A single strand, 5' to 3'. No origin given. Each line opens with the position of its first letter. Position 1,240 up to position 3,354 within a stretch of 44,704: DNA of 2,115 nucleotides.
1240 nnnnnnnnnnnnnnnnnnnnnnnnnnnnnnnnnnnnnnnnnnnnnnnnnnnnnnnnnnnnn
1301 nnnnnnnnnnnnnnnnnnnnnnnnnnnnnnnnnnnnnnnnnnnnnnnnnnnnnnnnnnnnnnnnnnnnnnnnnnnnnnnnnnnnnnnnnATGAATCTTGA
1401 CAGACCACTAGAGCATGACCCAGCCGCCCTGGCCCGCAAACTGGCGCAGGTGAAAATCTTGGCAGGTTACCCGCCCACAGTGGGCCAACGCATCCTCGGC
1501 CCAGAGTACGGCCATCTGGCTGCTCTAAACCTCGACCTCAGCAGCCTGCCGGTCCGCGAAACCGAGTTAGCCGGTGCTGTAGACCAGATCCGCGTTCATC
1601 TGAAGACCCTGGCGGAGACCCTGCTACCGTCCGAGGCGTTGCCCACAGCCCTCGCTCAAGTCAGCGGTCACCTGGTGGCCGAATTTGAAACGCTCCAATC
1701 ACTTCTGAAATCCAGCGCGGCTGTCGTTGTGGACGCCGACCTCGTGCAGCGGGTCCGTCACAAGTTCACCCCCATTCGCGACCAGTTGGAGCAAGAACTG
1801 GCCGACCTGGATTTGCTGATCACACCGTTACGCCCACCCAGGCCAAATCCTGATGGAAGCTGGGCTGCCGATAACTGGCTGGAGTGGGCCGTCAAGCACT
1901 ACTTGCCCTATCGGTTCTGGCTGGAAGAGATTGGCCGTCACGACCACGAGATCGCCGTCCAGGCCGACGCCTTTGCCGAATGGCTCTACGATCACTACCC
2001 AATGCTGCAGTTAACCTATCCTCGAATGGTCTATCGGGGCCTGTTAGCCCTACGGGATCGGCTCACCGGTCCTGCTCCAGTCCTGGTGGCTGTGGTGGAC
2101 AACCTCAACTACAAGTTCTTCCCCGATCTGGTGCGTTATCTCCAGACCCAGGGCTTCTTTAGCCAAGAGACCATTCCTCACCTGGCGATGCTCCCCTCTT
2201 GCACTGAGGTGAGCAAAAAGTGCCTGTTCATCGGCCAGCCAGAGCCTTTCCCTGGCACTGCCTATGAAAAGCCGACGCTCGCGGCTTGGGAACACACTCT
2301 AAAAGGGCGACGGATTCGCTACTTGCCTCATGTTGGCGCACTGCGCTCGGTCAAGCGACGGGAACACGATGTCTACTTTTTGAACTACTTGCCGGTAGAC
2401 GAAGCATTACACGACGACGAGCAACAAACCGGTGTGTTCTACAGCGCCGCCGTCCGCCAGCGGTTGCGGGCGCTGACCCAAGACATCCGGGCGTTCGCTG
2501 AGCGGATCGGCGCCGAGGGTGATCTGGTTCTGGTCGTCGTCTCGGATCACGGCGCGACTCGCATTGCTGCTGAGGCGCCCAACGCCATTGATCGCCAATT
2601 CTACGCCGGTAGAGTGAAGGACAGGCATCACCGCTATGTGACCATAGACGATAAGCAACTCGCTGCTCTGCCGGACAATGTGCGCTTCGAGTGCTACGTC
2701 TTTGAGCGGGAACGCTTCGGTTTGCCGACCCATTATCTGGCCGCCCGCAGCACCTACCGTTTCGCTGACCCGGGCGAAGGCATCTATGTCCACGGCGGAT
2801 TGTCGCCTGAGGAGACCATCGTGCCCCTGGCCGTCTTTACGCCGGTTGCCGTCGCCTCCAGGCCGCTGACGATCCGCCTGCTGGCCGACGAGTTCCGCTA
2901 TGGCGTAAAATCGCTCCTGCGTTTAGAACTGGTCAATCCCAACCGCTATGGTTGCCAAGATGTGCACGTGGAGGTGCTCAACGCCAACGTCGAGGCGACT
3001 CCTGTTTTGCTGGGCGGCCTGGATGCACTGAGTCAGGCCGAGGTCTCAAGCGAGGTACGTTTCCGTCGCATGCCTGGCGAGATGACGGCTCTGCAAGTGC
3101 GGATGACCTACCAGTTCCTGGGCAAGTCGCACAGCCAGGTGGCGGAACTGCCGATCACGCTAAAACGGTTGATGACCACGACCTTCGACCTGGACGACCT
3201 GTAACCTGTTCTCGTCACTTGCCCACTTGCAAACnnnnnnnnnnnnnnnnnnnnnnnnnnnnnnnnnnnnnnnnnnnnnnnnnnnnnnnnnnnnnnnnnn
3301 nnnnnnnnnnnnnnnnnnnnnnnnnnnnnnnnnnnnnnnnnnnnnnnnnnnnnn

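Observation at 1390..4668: PglZ-domain protein plus BrxL-like ATPase two-gene cassette directly downstream of an IS630 insertion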

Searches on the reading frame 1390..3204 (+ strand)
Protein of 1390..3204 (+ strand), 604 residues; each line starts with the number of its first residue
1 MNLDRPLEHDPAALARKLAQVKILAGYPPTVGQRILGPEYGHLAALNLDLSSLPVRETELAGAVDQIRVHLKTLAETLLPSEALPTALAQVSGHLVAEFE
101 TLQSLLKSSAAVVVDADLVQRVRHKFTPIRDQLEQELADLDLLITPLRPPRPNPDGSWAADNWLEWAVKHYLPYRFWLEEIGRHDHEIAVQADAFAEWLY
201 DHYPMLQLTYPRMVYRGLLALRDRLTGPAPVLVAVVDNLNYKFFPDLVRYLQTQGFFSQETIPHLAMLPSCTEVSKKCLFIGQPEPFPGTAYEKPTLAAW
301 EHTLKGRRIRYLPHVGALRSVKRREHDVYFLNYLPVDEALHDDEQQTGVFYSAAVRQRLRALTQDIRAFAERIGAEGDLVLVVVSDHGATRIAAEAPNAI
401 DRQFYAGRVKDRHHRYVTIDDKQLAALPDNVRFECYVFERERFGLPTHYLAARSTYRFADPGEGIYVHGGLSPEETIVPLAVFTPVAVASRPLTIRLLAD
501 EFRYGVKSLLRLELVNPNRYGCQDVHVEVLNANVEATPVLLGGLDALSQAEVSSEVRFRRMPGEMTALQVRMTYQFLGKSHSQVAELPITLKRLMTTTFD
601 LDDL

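Call 3: search_protein_families(library=pfam, proteins=[window:1390-3204:+], max_evalue=0.01)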
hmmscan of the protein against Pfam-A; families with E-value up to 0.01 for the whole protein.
window:1390-3204:+ (604 aa): 2 families
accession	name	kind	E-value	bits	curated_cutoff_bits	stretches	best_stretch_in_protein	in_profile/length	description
PF08665.17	PglZ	-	2.6e-07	31.2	25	1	231-283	3-55/179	PglZ domain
PF01663.27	Phosphodiest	-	9e-05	22.7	23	1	320-404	157-230/342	Type I phosphodiesterase / nucleotide pyrophosphatase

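Call 4: search_protein_families(library=ncbifam, proteins=[window:1390-3204:+], max_evalue=0.01)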
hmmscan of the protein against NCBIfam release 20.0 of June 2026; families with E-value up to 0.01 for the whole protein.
window:1390-3204:+ (604 aa): 5 families
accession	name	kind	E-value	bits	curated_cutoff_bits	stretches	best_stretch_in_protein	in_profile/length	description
NF033446.0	BREX_PglZ_2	exception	7.1e-10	37.8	200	1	229-486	471-724/890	BREX-2 system phosphatase PglZ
NF033449.0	BREX_PglZ_3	exception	4.5e-09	35.2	250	1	193-481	340-639/642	BREX-3 system phosphatase PglZ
NF033445.1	BREX_PglZ_4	exception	2.8e-07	29.5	140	1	380-505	587-700/741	BREX-4 system phosphatase PglZ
NF052313.1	T9SS_RR_PorX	equivalog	6.7e-07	28.4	300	1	375-485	399-512/513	T9SS response regulator signal transducer PorX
TIGR02687.1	TIGR02687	equivalog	0.00019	19.5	270.35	0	325-480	569-720/844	BREX-1 system phosphatase PglZ type A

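Call 5: search_protein_families(library=padloc, proteins=[window:1390-3204:+], max_evalue=0.01)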
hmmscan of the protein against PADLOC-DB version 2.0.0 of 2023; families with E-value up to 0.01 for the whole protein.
window:1390-3204:+ (604 aa): 7 families
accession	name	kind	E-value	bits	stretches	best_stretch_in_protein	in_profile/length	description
PDLC02545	PglZ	-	2.9e-09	33.9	1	264-496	438-648/750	PglZ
PDLC02565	PglZ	-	3e-08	30.5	1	229-489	482-738/910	PglZ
PDLC02558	PglZ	-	4.4e-08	29.8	1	192-483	360-661/666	PglZ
PDLC02564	PglZ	-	4.2e-06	23.4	1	353-483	600-724/855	PglZ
PDLC02549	PglZ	-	1.3e-05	21.4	1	161-603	289-724/726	PglZ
PDLC02556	PglZ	-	5.3e-05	20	1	194-480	339-634/641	PglZ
PDLC02547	PglZ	-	0.0043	13.3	0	343-480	595-727/855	PglZ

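Call 11: find_homologous_proteins(query=window:1390-3204:+, max_evalue=0.001)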
Query window:1390-3204:+ (604 aa): 290 proteins with E <= 0.001 among 8000 candidates; the best 120 are listed.
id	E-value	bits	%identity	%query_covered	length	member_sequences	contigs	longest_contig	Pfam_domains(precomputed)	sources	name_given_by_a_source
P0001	0.0e+0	1372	100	100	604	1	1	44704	PF08665.18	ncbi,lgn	-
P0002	0.0e+0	1048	76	99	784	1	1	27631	PF08665.18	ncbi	-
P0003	0.0e+0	1044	77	99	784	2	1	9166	PF08665.18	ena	-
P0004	0.0e+0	1040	76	99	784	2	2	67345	PF08665.18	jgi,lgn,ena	-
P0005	0.0e+0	1037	75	99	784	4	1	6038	PF08665.18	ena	-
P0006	0.0e+0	1033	76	99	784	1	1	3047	PF08665.18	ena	-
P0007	0.0e+0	1033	75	99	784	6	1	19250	PF08665.18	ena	-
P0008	0.0e+0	1027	75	99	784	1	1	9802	PF08665.18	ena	-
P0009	0.0e+0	1025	76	99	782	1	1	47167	PF08665.18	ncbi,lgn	ncbi:MAG: hypothetical protein WBW48_04330 [Anaerolineae bacterium]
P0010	0.0e+0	1023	75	99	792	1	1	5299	PF08665.18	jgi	-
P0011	0.0e+0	1019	75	99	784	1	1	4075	PF08665.18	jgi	jgi:hypothetical protein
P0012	0.0e+0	1016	75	100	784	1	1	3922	PF08665.18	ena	-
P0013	0.0e+0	1016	74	99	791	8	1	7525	PF08665.18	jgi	-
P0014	0.0e+0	1015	75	99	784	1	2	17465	PF08665.18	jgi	jgi:hypothetical protein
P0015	0.0e+0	1015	75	99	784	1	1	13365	PF08665.18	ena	-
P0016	0.0e+0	1015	75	99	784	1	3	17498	PF08665.18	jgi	-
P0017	0.0e+0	1014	74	99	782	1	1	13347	PF01663.28,PF08665.18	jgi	-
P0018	0.0e+0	1012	75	99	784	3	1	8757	PF08665.18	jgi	-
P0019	1.5e-296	1003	74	99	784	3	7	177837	PF08665.18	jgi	-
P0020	2.5e-296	1002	75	99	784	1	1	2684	PF08665.18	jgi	-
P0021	2.8e-296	1002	73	99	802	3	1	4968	PF08665.18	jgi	jgi:hypothetical protein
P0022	1.6e-293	993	73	100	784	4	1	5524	PF08665.18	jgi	-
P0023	3.2e-291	986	71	99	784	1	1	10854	PF08665.18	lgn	-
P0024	6.8e-290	981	72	99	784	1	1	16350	PF08665.18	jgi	jgi:hypothetical protein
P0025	1.3e-286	970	71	99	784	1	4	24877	PF01663.28,PF08665.18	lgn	-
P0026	8.9e-277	938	68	99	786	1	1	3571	PF08665.18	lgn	-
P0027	2.1e-274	930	69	99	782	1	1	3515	PF01663.28,PF08665.18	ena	-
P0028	2.5e-257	874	65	99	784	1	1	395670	PF08665.18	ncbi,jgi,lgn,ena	jgi:hypothetical protein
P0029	3.1e-250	850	62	99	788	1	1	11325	PF08665.18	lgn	-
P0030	6.3e-246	836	80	74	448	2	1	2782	PF08665.18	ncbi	ncbi:MAG: hypothetical protein DRI77_14280, partial [Chloroflexi bacterium]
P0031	2.5e-242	824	74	80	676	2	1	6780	PF01663.28,PF08665.18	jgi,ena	-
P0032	2.8e-235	801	72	79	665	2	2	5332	PF01663.28,PF08665.18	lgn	-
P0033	7.5e-214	730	54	99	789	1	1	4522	PF08665.18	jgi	jgi:hypothetical protein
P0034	3.0e-212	725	54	99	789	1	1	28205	PF08665.18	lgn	-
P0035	3.3e-211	721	55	100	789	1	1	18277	PF08665.18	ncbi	-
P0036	6.5e-210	717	53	99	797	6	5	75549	PF08665.18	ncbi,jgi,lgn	-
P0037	1.2e-209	716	54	99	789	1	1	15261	PF08665.18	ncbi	-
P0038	1.4e-209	716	54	99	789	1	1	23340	PF08665.18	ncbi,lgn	ncbi:MAG: hypothetical protein ACE5LU_04575 [Anaerolineae bacterium]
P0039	2.0e-209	715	54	99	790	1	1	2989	PF08665.18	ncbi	-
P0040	3.0e-209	715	54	99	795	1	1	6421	PF08665.18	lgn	-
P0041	5.4e-209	714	53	100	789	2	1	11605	PF08665.18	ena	-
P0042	2.3e-207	709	54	99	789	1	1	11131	PF08665.18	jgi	jgi:hypothetical protein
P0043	3.0e-207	708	53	99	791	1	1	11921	PF08665.18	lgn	-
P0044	5.6e-207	707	53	99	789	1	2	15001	PF08665.18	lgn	-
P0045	6.3e-206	704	53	99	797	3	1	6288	PF08665.18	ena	-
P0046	6.9e-206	704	72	71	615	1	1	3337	PF08665.18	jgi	-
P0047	8.6e-204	697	52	99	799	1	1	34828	PF08665.18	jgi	jgi:hypothetical protein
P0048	1.6e-203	696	52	99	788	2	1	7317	PF08665.18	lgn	-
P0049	2.1e-203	696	53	99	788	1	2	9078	PF08665.18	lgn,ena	-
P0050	9.7e-203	693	52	100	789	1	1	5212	PF08665.18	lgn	-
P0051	5.9e-202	691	52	99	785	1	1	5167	PF08665.18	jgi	jgi:hypothetical protein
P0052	7.0e-201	687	51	99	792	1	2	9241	PF08665.18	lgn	-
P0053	7.7e-201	687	52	99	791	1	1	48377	PF08665.18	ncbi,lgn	-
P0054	5.1e-199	681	54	94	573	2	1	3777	PF08665.18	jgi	jgi:hypothetical protein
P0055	5.9e-199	681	52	99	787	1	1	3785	PF08665.18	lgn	-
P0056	8.8e-198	677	52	99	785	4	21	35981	PF08665.18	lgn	-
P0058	4.6e-195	668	49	99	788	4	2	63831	PF08665.18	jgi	-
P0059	2.7e-194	665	50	99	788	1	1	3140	PF08665.18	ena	-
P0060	5.1e-194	665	49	100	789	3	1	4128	PF08665.18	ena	-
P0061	3.2e-193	662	50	99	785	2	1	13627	PF08665.18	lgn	-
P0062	8.6e-193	660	51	99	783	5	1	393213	PF08665.18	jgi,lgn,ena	-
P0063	2.9e-192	659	50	98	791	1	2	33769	PF08665.18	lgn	-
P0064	4.2e-192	658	48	99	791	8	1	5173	PF08665.18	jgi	jgi:hypothetical protein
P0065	3.1e-191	655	74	63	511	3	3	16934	PF08665.18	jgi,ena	jgi:hypothetical protein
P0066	5.2e-190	651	74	63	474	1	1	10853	PF08665.18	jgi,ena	-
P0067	1.6e-189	650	80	58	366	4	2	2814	PF08665.18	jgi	-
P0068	2.0e-188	646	50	100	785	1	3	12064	PF08665.18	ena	-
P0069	8.2e-185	634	49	100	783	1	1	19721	PF01663.28,PF08665.18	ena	-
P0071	6.2e-184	631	49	100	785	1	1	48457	PF08665.18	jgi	jgi:hypothetical protein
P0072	9.6e-184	631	50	99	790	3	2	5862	PF08665.18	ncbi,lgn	-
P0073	2.1e-183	629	48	100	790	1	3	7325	PF08665.18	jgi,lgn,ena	-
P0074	2.2e-183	629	46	98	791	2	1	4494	PF08665.18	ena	-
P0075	5.0e-183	628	49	99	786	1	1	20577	PF08665.18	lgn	-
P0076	1.0e-180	621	48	99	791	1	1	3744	PF08665.18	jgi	jgi:hypothetical protein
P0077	1.3e-180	620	49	98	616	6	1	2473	PF08665.18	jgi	jgi:hypothetical protein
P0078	6.3e-178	611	49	98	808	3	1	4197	PF08665.18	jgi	jgi:hypothetical protein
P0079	1.6e-175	603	49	100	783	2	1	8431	PF08665.18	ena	-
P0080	1.9e-175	603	48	99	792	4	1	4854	PF08665.18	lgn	-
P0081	1.7e-173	597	47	99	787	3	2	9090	PF01663.28,PF08665.18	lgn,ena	-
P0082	2.8e-173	596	46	99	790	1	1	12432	PF08665.18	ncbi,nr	ncbi:MAG: hypothetical protein MAG451_02817 [Anaerolineales bacterium]|nr:hypothetical protein [Anae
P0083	5.5e-173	595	84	51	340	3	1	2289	PF08665.18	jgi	-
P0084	2.2e-172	593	47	100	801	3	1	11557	PF08665.18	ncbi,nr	ncbi:MAG: hypothetical protein MAG451_00276 [Anaerolineales bacterium]|nr:hypothetical protein [Anae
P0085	3.1e-171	589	47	99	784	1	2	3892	PF08665.18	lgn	-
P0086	1.2e-168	581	46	100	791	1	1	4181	PF01663.28,PF08665.18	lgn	-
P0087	1.5e-168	580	52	79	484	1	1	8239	PF08665.18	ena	-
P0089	1.6e-164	567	49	80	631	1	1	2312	PF08665.18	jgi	-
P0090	1.4e-163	564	46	99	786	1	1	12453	PF01663.28,PF08665.18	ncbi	-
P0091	2.3e-161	557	45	99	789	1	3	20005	PF08665.18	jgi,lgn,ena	-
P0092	4.2e-161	556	46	99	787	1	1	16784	PF08665.18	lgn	-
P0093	2.6e-160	553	45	99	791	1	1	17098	PF08665.18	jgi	-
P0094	3.0e-160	553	45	99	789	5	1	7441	PF08665.18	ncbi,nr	ncbi:MAG: PglZ domain-containing protein [Ardenticatenia bacterium]|nr:PglZ domain-containing protei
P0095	8.4e-160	552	45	99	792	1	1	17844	PF01663.28,PF08665.18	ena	-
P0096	1.5e-159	551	45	99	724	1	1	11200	PF08665.18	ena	-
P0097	7.4e-159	548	45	98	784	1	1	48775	PF08665.18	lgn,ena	-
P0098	7.6e-159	548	45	95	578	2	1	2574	PF01663.28,PF08665.18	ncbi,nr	ncbi:MAG: PglZ domain-containing protein, partial [Chloroflexota bacterium]|nr:PglZ domain-containin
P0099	2.0e-158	547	44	99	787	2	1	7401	PF08665.18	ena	-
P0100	1.4e-155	538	44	99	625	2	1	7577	PF08665.18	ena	-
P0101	2.0e-153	531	42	99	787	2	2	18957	PF08665.18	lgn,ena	-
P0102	2.0e-153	530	44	99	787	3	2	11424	PF08665.18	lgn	-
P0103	2.3e-153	530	45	99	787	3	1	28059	PF08665.18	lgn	-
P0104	2.7e-153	530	43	99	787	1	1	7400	PF08665.18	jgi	-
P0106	2.4e-151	524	43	99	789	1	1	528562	PF08665.18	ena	-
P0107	3.5e-150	520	43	99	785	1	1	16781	PF08665.18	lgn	-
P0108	2.4e-149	517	43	99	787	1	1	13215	PF08665.18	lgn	-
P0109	3.7e-149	516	42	99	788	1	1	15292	PF08665.18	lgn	-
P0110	4.4e-149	516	42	99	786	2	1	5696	PF08665.18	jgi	jgi:hypothetical protein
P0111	7.3e-149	515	42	99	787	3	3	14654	PF08665.18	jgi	-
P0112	1.2e-148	515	43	99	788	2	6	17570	PF08665.18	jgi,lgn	-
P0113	1.8e-148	514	42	99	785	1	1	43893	PF08665.18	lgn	-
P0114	2.4e-148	514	42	99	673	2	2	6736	PF08665.18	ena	-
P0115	3.2e-148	513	43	99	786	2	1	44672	PF08665.18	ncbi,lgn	-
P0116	3.3e-148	513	43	99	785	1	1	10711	PF08665.18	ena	-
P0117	5.2e-148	513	52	74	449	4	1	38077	PF08665.18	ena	-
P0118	7.0e-148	512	42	99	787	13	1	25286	PF08665.18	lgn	-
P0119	2.4e-147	510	41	99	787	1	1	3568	PF08665.18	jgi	jgi:hypothetical protein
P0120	2.7e-147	510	42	99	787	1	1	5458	PF08665.18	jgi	jgi:hypothetical protein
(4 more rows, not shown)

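Call 14: find_encoding_contigs(protein=P0004, flank=10000, max_places=3)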
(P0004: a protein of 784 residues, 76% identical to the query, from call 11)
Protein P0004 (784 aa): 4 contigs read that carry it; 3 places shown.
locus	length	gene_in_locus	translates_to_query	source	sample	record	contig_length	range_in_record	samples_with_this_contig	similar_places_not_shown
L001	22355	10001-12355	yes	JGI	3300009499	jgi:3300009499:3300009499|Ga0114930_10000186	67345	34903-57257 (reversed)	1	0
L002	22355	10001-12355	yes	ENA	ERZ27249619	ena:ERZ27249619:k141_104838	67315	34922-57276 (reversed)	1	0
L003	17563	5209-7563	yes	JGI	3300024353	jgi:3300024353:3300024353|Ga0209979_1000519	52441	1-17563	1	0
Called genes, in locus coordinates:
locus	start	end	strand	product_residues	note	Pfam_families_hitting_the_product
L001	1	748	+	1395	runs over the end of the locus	PF20473:MmeI_Mtase (weak), PF07669:Eco57I, PF12950:TaqI_C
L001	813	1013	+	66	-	-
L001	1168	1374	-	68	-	-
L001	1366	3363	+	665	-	PF02463:SMC_N (faint), PF13166:AAA_13 (weak)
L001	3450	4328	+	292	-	PF13182:DUF4007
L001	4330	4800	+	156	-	-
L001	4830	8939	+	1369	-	-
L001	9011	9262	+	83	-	-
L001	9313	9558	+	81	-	-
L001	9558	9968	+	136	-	PF01850:PIN (weak), PF13470:PIN_3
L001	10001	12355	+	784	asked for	PF08665:PglZ (weak)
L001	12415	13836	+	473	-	PF20442:BrxL_N, PF13337:BrxL_ATPase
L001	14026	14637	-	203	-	PF01712:dNK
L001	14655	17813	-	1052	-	PF13231:PMT_2, PF02366:PMT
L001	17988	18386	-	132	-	PF07900:DUF1670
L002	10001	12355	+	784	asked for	PF08665:PglZ (weak)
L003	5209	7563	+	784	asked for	PF08665:PglZ (weak)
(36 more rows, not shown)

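Call 15: find_encoding_contigs(protein=P0009, flank=10000, max_places=3)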
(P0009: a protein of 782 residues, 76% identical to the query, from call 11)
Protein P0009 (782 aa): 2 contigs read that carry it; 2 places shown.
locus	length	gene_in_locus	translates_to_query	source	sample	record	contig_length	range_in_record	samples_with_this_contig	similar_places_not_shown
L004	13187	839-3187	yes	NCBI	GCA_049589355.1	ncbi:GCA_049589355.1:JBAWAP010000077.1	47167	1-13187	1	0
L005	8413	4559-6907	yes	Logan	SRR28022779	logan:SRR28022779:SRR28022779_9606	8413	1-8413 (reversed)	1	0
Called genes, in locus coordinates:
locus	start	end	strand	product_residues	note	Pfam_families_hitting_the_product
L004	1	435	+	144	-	PF00656:Peptidase_C14 (weak)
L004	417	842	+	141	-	-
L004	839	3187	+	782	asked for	PF08665:PglZ (weak)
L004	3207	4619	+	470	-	PF20442:BrxL_N, PF13337:BrxL_ATPase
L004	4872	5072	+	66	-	-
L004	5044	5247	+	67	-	PF03747:ADP_ribosyl_GH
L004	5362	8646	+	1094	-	PF21445:ADDB_N, PF12705:PDDEXK_1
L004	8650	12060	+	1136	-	PF00580:UvrD-helicase, PF13245:AAA_19, PF13604:AAA_30 (faint), PF13361:UvrD_C, PF13538:UvrD_C_2 (faint)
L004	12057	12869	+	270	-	PF05724:TPMT (weak), PF01209:Ubie_methyltran, PF13489:Methyltransf_23, PF03848:TehB (weak), PF13847:Methyltransf_31, PF08241:Methyltransf_11, PF08242:Methyltransf_12, PF13649:Methyltransf_25, +2 more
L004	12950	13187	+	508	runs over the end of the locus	-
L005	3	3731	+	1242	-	?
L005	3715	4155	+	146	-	PF00656:Peptidase_C14 (weak)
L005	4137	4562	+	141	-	-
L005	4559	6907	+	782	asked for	PF08665:PglZ (weak)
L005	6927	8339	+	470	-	PF20442:BrxL_N, PF13337:BrxL_ATPase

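Call 17: find_encoding_contigs(protein=P0028, flank=10000, max_places=2)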
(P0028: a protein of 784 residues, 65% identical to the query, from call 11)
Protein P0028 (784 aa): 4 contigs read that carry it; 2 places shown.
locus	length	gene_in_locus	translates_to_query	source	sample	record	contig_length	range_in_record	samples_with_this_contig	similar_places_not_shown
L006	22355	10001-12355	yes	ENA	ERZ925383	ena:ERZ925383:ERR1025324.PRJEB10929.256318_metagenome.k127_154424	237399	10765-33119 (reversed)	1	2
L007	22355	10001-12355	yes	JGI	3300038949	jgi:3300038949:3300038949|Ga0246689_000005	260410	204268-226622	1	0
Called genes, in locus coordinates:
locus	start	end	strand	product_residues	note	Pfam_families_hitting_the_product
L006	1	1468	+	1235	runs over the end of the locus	PF02384:N6_Mtase (faint), PF20473:MmeI_Mtase, PF07669:Eco57I, PF12950:TaqI_C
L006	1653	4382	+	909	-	PF02811:PHP, PF02463:SMC_N (weak), PF13476:AAA_23 (faint), PF13304:AAA_21 (weak)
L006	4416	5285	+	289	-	PF13182:DUF4007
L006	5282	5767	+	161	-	-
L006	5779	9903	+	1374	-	-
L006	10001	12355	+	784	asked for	PF08665:PglZ (weak)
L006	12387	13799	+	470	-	PF20442:BrxL_N, PF13337:BrxL_ATPase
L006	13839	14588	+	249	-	-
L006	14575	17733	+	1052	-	PF00270:DEAD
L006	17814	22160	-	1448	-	PF00176:SNF2-rel_dom (weak), PF00271:Helicase_C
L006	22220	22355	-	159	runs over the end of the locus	-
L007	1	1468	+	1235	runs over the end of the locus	PF02384:N6_Mtase (faint), PF20473:MmeI_Mtase, PF07669:Eco57I, PF12950:TaqI_C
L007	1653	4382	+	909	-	PF02811:PHP, PF02463:SMC_N (weak), PF13476:AAA_23 (faint), PF13304:AAA_21 (weak)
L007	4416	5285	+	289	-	PF13182:DUF4007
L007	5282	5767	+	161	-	-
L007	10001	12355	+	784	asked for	PF08665:PglZ (weak)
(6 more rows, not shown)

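Call 18: find_encoding_contigs(protein=P0062, flank=10000, max_places=2)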
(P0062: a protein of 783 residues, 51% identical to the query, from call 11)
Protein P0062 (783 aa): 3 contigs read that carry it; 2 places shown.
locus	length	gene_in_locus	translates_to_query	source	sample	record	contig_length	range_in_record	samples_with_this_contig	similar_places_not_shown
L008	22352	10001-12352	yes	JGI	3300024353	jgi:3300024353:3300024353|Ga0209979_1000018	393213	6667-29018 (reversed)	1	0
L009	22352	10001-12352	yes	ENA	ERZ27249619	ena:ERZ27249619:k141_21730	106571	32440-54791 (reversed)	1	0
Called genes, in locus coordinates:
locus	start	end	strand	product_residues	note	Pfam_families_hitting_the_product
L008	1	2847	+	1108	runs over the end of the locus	PF02384:N6_Mtase (faint), PF20473:MmeI_Mtase (weak), PF07669:Eco57I, PF12950:TaqI_C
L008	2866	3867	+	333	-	-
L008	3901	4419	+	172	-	-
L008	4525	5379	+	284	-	PF13182:DUF4007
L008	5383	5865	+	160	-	PF00004:AAA (weak)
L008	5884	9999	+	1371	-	-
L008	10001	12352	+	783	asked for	PF08665:PglZ (faint)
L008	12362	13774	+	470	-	PF20442:BrxL_N, PF13337:BrxL_ATPase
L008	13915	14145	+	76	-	PF05066:HARE-HTH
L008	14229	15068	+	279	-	PF26345:ScoMcrA_N (weak)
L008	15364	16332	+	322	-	PF01939:NucS_C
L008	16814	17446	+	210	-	-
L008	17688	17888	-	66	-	-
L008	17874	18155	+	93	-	PF00782:DSPc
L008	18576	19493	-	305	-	PF01904:DUF72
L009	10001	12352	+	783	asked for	PF08665:PglZ (faint)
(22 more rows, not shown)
